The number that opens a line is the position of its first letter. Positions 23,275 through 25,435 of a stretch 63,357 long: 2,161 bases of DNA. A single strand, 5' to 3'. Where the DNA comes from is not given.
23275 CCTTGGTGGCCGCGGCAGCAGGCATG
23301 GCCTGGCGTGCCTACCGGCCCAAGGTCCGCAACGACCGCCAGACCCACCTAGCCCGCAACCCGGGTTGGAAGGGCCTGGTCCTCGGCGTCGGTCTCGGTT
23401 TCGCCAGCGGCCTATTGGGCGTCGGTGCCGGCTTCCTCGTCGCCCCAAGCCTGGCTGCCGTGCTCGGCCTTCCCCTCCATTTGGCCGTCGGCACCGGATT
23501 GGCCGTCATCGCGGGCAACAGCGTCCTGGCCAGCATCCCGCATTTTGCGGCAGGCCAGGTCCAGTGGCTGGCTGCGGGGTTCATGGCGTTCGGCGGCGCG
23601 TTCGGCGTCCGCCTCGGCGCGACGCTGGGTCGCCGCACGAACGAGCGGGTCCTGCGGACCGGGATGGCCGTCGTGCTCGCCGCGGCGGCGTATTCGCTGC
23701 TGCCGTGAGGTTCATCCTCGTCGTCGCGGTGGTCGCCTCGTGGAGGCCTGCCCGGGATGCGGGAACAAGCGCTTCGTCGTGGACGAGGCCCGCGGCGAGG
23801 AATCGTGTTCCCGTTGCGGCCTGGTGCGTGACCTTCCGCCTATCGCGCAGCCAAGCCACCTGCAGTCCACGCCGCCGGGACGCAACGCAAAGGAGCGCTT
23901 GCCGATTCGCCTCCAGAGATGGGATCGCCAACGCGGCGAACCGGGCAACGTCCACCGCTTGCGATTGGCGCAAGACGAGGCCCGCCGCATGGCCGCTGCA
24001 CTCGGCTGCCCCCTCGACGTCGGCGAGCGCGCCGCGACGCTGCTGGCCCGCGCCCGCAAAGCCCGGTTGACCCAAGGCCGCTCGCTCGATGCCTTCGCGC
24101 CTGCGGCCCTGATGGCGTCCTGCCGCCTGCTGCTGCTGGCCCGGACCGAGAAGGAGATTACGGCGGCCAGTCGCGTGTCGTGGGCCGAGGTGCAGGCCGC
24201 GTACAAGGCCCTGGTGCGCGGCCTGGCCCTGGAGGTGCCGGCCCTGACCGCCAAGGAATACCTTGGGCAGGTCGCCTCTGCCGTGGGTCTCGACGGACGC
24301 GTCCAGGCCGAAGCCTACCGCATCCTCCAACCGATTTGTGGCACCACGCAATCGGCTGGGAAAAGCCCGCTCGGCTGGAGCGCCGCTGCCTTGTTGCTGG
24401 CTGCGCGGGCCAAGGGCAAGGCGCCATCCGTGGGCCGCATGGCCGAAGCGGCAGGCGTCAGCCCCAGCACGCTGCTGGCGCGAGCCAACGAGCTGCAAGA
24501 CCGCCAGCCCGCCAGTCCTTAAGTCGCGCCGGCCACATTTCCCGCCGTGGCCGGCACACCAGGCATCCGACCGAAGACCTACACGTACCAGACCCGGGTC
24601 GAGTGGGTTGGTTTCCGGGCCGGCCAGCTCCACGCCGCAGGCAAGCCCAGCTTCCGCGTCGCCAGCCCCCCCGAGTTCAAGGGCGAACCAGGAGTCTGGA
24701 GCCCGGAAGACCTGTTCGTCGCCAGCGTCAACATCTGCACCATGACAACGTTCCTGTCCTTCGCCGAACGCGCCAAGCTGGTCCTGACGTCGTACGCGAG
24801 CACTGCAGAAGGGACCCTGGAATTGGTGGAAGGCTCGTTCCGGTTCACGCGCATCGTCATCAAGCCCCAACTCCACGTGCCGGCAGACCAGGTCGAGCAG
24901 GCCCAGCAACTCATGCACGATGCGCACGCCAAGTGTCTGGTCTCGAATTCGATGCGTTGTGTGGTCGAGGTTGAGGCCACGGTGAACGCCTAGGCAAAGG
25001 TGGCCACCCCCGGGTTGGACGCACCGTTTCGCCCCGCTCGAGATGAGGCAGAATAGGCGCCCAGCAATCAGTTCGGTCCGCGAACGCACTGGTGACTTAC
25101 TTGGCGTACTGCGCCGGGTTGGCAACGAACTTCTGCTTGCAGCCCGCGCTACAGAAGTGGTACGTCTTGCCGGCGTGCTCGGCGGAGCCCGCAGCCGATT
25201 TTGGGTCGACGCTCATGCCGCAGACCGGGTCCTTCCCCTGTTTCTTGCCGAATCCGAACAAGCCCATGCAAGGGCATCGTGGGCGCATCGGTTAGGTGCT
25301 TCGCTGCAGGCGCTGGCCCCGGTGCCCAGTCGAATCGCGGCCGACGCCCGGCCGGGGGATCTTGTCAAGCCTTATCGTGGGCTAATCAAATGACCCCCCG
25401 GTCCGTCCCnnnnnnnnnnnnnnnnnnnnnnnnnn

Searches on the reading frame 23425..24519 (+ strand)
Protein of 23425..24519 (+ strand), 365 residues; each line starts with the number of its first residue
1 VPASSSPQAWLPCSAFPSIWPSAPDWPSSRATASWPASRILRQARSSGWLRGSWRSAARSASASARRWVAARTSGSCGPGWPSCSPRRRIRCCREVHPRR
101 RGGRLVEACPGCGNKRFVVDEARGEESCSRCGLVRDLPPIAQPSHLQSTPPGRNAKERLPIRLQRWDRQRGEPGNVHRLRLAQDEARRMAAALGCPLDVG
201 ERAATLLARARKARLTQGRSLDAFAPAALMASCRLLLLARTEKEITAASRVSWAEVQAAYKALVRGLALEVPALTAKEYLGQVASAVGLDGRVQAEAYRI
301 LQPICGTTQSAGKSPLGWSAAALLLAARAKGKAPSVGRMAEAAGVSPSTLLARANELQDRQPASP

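Call 66: search_protein_families(library=pfam, proteins=[window:23425-24519:+], max_evalue=0.0001)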
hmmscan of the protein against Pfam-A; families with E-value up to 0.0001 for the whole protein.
window:23425-24519:+ (365 aa): 2 families
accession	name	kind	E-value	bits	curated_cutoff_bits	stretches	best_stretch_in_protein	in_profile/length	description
PF00382.24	TFIIB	-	1e-21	77.2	23.6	2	182-264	8-90/92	Transcription factor TFIIB repeat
PF08271.17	Zn_Ribbon_TF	-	3.7e-08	33.2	29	1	109-136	3-30/43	TFIIB zinc-binding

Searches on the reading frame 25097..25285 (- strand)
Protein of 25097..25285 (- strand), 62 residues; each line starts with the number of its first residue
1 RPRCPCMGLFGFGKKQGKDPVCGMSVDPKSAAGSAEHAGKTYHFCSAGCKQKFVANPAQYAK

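Call 8: search_protein_families(library=pfam, proteins=[window:25097-25285:-], max_evalue=1)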
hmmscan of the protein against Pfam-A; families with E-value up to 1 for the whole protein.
window:25097-25285:- (62 aa): 5 families
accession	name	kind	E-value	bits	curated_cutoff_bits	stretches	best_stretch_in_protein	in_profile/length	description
PF04945.19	YHS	-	2.9e-15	56.4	30.3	1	18-61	2-44/47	YHS domain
PF24273.1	TRASH_HVO_1752_C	-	0.00054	20.5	27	1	21-55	6-38/47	HVO_1752, C-terminal TRASH domain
PF06467.20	zf-FCS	-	0.016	15.5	22.4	1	39-53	25-39/39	MYM-type Zinc finger with FCS sequence motif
PF24461.1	DUF7576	-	0.082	13.2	27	1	36-53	41-58/60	Family of unknown function (DUF7576)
PF12018.13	FAP206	-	0.21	11.3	33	1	30-61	217-248/272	Domain of unknown function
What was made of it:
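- Checked: Copy 2 lies 121 bp from a divergently oriented YHS gene (25097..25288, minus strand; PF04945 E=2.9e-15, call 8).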

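Call 9: search_protein_families(library=ncbifam, proteins=[window:25097-25285:-], max_evalue=1)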
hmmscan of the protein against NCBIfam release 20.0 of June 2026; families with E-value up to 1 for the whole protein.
window:25097-25285:- (62 aa): 2 families
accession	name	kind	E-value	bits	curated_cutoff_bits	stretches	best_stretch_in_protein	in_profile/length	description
NF041384.1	YHS_seleno_dom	subfamily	0.0025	18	70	1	32-61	24-53/113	YHS domain-containing (seleno)protein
NF034186.3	PRK14891.1-1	equivalog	0.038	13.9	73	1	22-54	7-39/51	50S ribosomal protein L24e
